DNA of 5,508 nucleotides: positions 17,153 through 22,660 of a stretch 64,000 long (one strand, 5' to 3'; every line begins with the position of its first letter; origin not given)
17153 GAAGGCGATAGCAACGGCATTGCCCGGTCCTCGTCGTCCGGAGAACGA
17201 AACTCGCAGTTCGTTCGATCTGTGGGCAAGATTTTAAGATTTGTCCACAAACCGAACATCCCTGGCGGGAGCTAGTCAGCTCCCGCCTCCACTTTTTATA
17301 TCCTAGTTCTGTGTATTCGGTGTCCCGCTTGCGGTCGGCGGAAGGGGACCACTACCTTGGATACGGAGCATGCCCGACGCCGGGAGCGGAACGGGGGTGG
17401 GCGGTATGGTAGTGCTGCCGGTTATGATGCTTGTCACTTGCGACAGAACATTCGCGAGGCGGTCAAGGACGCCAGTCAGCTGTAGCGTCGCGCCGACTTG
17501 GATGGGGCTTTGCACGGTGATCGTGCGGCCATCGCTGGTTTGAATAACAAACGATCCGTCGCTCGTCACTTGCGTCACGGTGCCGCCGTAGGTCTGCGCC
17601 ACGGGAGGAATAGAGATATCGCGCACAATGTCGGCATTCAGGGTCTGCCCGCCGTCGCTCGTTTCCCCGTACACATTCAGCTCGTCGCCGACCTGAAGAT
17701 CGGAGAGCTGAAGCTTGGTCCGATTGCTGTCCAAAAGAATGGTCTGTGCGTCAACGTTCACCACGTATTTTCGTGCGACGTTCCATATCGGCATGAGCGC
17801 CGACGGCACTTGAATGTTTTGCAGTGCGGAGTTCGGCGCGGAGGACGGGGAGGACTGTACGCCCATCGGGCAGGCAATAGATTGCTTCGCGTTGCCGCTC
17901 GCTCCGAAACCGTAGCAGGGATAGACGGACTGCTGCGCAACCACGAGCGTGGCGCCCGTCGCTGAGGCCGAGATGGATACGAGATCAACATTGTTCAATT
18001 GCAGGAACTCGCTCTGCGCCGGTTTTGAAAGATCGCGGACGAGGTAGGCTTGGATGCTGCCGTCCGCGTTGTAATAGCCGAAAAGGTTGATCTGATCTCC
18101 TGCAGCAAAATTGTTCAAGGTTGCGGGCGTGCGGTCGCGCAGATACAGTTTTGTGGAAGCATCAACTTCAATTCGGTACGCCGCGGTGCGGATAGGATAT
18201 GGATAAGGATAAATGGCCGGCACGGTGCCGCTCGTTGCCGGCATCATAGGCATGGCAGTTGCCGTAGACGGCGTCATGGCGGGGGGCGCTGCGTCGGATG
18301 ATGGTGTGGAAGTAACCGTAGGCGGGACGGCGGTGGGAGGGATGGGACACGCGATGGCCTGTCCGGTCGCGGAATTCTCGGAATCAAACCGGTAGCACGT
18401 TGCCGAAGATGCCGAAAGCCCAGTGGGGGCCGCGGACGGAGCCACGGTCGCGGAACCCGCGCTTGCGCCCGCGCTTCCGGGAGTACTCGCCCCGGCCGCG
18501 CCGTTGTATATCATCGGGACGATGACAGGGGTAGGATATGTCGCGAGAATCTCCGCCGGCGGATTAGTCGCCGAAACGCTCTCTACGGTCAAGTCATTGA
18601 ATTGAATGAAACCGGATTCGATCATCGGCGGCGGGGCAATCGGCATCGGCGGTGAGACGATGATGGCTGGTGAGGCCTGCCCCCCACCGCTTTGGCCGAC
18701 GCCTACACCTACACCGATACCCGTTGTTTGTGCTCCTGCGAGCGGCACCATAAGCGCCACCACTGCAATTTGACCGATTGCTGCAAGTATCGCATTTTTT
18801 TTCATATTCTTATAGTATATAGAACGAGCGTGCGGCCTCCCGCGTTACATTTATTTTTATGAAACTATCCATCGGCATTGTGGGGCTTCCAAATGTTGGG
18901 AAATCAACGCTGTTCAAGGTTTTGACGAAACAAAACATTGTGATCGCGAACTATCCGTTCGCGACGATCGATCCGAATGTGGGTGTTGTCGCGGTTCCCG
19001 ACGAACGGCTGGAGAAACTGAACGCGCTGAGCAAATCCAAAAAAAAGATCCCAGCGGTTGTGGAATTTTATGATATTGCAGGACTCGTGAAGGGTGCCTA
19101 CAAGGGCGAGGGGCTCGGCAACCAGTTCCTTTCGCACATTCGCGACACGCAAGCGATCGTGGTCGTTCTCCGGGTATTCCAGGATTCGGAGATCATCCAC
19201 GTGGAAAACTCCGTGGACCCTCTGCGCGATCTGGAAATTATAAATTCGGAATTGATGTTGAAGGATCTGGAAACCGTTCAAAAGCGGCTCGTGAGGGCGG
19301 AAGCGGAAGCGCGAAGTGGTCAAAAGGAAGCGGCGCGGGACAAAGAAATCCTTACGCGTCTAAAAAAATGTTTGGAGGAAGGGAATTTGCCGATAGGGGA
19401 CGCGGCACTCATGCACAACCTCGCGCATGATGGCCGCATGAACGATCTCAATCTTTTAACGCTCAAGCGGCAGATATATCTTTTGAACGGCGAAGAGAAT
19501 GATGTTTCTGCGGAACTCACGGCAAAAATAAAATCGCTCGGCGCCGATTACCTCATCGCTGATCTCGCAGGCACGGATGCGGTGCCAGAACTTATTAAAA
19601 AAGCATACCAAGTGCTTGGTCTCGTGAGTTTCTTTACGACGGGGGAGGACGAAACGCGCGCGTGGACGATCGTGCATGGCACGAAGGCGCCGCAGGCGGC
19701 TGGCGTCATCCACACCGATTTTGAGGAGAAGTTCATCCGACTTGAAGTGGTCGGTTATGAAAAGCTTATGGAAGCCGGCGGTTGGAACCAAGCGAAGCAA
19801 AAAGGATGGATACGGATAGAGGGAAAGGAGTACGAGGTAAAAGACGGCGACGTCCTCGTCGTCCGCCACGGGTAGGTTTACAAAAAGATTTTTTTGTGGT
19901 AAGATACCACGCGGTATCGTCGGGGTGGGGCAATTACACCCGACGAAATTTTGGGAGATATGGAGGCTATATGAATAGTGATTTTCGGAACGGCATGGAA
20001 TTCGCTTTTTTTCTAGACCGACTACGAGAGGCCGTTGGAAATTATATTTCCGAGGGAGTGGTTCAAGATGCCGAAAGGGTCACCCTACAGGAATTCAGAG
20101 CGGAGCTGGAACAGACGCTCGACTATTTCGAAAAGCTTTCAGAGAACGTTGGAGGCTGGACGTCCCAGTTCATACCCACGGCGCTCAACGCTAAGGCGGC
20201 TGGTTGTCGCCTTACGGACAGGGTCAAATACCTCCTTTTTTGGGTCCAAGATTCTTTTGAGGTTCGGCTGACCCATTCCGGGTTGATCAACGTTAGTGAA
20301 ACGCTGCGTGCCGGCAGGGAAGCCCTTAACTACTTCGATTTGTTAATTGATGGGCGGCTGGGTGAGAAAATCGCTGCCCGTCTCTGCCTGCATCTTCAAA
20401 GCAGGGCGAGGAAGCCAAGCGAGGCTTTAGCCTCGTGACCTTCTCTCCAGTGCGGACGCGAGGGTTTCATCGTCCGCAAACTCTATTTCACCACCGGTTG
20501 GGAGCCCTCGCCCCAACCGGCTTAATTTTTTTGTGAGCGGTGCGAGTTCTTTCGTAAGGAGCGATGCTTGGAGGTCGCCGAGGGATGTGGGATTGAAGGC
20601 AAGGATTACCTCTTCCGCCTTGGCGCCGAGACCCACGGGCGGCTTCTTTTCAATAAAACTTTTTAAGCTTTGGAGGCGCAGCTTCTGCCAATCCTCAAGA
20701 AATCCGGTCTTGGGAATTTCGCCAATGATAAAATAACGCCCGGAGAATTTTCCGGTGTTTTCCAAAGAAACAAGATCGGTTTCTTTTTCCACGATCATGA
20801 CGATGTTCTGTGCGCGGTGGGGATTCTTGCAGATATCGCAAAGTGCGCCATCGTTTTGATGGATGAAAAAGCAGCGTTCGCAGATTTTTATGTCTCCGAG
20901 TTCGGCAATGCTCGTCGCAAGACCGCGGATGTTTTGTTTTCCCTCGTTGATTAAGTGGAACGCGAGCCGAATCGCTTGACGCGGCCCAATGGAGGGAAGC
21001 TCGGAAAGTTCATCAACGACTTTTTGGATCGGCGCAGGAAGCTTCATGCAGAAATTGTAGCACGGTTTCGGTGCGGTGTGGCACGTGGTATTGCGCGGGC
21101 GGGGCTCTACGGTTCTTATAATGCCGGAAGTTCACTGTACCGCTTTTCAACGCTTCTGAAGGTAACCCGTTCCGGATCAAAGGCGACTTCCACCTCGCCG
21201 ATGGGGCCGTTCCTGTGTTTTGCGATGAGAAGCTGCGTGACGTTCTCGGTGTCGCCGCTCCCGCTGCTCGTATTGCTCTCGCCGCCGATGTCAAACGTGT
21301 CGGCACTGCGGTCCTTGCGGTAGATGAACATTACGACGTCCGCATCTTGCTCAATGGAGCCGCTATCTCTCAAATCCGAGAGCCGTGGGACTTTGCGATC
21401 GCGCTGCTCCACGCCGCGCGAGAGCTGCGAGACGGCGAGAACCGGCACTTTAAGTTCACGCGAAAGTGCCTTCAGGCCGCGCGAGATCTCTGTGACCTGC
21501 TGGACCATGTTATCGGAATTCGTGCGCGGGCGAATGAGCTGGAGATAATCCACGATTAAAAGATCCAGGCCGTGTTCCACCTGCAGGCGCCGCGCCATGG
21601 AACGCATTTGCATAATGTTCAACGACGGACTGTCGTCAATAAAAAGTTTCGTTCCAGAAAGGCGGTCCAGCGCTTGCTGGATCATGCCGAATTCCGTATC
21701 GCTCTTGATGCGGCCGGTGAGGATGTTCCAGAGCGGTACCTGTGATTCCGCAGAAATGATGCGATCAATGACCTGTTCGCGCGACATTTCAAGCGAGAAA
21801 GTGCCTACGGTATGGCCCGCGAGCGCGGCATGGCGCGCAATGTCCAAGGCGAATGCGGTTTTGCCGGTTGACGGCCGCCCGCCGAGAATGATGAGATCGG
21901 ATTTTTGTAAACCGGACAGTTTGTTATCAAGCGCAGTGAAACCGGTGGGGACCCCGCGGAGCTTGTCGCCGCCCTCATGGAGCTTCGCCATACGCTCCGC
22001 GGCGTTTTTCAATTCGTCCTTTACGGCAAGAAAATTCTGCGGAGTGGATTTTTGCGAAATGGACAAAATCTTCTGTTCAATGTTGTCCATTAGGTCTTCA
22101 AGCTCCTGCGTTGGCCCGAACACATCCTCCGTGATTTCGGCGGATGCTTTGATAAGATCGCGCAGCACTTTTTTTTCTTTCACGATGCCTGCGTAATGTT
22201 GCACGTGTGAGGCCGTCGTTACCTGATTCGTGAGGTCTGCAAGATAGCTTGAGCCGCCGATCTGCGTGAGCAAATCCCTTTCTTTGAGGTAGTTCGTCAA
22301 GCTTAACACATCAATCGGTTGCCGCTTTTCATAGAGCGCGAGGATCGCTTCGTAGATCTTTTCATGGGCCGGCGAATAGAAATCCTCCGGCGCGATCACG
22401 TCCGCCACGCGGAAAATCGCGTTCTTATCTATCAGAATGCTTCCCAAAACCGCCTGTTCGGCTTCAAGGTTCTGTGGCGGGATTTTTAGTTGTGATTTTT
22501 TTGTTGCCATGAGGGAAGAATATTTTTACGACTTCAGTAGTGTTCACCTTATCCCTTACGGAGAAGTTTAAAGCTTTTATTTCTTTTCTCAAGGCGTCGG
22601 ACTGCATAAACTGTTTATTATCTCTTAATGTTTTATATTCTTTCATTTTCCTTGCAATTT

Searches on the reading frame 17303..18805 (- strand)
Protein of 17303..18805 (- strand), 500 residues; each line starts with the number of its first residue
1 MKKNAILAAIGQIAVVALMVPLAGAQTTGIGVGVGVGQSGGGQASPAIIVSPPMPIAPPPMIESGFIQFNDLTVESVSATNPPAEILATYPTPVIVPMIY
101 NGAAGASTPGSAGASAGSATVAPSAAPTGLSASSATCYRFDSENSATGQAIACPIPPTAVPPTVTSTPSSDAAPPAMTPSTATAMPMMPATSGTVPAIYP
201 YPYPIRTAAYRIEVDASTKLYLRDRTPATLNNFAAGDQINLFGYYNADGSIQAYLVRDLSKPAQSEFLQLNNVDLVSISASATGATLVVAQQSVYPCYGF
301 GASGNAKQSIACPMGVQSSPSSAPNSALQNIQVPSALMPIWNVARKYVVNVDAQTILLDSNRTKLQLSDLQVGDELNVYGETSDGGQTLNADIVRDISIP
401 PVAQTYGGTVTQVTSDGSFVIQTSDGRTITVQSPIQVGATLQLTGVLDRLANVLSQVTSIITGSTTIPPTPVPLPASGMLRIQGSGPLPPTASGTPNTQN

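Call 45: search_protein_families(library=pfam, proteins=[window:17303-18805:-], max_evalue=0.00001)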
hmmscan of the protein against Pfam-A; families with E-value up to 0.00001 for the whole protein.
window:17303-18805:- (500 aa): 1 family
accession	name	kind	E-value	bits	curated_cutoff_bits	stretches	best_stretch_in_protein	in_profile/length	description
PF18914.6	DUF5666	-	4.1e-07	30.6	27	0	347-386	17-52/60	Domain of unknown function (DUF5666)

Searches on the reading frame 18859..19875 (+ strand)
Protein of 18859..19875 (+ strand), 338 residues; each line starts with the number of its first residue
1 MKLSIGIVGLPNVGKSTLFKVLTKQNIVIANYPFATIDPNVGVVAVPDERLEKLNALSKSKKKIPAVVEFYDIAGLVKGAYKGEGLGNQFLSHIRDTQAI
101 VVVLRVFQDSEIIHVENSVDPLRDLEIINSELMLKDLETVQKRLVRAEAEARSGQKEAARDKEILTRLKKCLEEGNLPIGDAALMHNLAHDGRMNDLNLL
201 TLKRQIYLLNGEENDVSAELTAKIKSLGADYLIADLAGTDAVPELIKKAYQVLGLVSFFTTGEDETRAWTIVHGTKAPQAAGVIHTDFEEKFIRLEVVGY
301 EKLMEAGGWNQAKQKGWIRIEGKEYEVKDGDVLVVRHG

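Call 45: search_protein_families(library=pfam, proteins=[window:18859-19875:+], max_evalue=0.00001)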
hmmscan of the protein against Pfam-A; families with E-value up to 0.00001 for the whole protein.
window:18859-19875:+ (338 aa): 3 families
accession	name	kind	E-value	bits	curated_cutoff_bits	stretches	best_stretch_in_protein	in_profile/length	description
PF06071.19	YchF-GTPase_C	-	7.6e-34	116.1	27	1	255-336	1-82/84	Protein of unknown function (DUF933)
PF01926.29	MMR_HSR1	-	2.2e-20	73.3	21.9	1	5-112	2-89/113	50S ribosome-binding GTPase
PF02421.24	FeoB_N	-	6.1e-08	32.8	27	1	5-49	3-47/156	Ferrous iron transport protein B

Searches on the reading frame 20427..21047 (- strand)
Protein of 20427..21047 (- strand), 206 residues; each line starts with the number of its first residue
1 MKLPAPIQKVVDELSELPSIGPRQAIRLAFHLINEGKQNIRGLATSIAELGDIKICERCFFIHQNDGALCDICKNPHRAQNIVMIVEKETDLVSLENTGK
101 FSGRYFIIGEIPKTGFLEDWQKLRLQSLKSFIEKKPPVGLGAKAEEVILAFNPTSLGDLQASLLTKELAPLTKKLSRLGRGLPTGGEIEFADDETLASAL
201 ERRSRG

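Call 45: search_protein_families(library=pfam, proteins=[window:20427-21047:-], max_evalue=0.00001)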
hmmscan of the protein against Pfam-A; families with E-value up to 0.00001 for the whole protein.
window:20427-21047:- (206 aa): 3 families
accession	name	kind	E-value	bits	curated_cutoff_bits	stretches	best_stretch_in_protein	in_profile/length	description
PF21176.3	RecR_HhH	-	4.1e-10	39.7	27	1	7-49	1-43/45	RecR, helix-hairpin-helix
PF21175.2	RecR_C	-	1.8e-08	34.1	22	1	181-203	1-23/24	RecR, C-terminal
PF13662.12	Toprim_4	-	1.1e-07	32.4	25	1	82-178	2-84/85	Toprim domain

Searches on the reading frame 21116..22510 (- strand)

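Call 46: search_protein_families(library=pfam, proteins=[window:21116-22510:-], max_evalue=0.00001)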
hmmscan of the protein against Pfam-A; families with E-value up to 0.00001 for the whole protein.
window:21116-22510:- (464 aa): 3 families
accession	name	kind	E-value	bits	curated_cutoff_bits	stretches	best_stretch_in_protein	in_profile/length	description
PF03796.21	DnaB_C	-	1.1e-94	317.1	27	1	186-452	1-254/255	DnaB-like helicase C terminal domain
PF00772.26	DnaB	-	1.1e-37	128.6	23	1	11-112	2-103/103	DnaB-like helicase N terminal domain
PF13481.12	AAA_25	-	2.7e-10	40.7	27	1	201-363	29-190/195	AAA domain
